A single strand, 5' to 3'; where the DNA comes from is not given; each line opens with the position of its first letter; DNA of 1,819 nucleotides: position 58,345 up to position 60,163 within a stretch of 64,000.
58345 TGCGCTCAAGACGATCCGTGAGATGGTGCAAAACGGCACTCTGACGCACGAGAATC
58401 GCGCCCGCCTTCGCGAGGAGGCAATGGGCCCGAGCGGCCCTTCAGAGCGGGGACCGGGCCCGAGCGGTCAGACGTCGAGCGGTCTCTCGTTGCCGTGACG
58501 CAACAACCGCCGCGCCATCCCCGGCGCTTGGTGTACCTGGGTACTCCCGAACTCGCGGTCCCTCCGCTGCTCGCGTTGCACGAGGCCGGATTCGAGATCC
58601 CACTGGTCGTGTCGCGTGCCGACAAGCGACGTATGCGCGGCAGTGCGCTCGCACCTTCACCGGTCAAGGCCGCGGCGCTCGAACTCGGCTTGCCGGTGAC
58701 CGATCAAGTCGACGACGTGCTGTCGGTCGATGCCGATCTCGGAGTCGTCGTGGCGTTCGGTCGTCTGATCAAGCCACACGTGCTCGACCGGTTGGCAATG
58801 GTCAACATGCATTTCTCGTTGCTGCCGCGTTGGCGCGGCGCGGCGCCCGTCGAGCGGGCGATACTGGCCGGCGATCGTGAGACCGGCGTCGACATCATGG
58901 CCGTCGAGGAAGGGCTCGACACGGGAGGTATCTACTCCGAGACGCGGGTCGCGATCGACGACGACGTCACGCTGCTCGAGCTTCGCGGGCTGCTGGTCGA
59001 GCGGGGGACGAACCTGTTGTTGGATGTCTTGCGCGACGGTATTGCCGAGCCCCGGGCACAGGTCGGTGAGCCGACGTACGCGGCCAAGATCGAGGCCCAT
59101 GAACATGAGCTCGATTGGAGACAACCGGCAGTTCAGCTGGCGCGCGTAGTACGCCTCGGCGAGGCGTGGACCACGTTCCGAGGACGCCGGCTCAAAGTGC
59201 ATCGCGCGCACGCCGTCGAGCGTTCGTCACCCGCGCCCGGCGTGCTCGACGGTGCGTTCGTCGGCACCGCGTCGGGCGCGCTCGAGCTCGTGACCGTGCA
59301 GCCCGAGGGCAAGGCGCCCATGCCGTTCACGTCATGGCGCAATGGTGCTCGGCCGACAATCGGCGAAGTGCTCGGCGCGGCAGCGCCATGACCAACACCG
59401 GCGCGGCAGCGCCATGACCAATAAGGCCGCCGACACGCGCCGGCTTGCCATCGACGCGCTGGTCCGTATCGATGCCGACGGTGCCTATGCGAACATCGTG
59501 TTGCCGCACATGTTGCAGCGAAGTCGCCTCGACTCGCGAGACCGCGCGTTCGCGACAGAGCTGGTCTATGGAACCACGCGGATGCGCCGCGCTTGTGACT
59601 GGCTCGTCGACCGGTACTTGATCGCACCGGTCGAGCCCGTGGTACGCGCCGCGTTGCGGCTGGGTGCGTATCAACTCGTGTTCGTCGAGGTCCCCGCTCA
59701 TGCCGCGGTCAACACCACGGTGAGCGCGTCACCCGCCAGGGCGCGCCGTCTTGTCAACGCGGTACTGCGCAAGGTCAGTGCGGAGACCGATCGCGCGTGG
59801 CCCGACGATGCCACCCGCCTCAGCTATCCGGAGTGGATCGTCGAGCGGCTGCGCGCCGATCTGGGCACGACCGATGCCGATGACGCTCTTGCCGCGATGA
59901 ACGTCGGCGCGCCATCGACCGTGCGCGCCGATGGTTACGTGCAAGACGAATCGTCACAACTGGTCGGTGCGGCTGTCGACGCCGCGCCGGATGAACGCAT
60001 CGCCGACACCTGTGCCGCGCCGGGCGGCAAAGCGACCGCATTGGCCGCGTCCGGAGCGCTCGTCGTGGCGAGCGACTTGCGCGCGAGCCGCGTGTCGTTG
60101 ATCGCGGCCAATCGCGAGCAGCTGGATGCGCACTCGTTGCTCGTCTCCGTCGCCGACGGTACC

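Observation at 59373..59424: fmt-rsmB: a 26-nt duplication of the ATGA junction creates a 9-codon bridging ORF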

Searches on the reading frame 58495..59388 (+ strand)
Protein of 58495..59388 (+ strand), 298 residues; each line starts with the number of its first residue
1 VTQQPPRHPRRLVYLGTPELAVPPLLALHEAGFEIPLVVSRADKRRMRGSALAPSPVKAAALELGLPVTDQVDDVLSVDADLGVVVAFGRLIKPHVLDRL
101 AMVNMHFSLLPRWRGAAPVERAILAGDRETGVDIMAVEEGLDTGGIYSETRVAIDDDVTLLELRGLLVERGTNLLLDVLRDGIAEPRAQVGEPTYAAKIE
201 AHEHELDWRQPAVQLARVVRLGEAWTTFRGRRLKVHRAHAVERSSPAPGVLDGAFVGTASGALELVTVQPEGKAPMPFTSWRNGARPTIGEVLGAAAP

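Call 6: find_encoding_contigs(protein=window:58495-59388:+, flank=3000, max_places=10)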
Protein window:58495-59388:+ (298 aa): no gene with exactly this product is on record in the collection.

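Call 47: search_protein_families(library=pfam, proteins=[window:58495-59388:+])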
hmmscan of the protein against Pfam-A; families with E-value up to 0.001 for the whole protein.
window:58495-59388:+ (298 aa): 2 families
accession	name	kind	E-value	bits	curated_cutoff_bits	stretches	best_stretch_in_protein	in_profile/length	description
PF00551.24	Formyl_trans_N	-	8e-27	94.6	26.1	1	14-178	5-180/181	Formyl transferase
PF02911.23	Formyl_trans_C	-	5.3e-13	49.4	21.1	1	198-285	1-99/100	Formyl transferase, C-terminal domain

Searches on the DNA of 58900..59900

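Call 71: search_rna_families(source=window, start=58900, end=59900, threshold=evalue, max_evalue=1)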
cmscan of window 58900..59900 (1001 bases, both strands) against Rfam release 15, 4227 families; matches with E-value up to 1: 1.
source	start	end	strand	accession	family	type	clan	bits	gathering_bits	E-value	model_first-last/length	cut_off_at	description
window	59360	59434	-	RF02836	Bcj14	Gene; sRNA;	-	19.2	59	0.67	1-171/171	no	Burkholderia RNA 14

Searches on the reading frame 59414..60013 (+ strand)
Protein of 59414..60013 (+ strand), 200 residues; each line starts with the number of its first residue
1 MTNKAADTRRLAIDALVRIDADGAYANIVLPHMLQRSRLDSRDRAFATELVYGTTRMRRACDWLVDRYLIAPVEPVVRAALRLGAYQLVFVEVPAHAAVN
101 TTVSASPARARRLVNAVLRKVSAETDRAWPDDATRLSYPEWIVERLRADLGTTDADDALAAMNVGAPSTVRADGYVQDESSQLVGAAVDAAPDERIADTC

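Call 11: find_related_loci(query=window:59414-60013:+, collection=metagenome_contigs, flank=2500)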
Query window:59414-60013:+ (200 aa) in metagenome_contigs; peptide patterns used: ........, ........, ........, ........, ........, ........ (x = any residue, [..] = any of these).
334 stretches matched a pattern; 216 encode a relative of the query (tblastn E <= 1e-3); the best 80 are kept; 80 distinct loci.
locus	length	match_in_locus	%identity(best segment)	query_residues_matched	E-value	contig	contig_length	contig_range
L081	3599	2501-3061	68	13-200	1e-76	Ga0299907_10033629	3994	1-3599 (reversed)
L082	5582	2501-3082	67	6-200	1e-75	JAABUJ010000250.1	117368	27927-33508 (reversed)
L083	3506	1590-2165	64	9-200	4e-76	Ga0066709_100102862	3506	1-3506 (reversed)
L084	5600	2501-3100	62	6-200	2e-74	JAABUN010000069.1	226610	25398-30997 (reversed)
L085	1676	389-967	64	7-200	8e-78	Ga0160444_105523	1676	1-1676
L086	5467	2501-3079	64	9-200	6e-74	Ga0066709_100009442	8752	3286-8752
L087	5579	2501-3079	64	9-200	5e-74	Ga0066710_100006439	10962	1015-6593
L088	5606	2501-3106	61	1-200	1e-73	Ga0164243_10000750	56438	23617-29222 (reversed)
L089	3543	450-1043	63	3-200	3e-73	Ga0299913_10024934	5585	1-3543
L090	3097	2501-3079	63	7-200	6e-73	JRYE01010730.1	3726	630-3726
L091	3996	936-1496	66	13-200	1e-72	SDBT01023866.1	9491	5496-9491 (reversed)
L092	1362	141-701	65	14-200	2e-76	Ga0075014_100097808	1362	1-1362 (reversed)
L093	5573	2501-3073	64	9-200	4e-72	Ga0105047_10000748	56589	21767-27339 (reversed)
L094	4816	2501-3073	64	9-200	4e-72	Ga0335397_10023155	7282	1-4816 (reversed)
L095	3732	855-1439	61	5-200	1e-71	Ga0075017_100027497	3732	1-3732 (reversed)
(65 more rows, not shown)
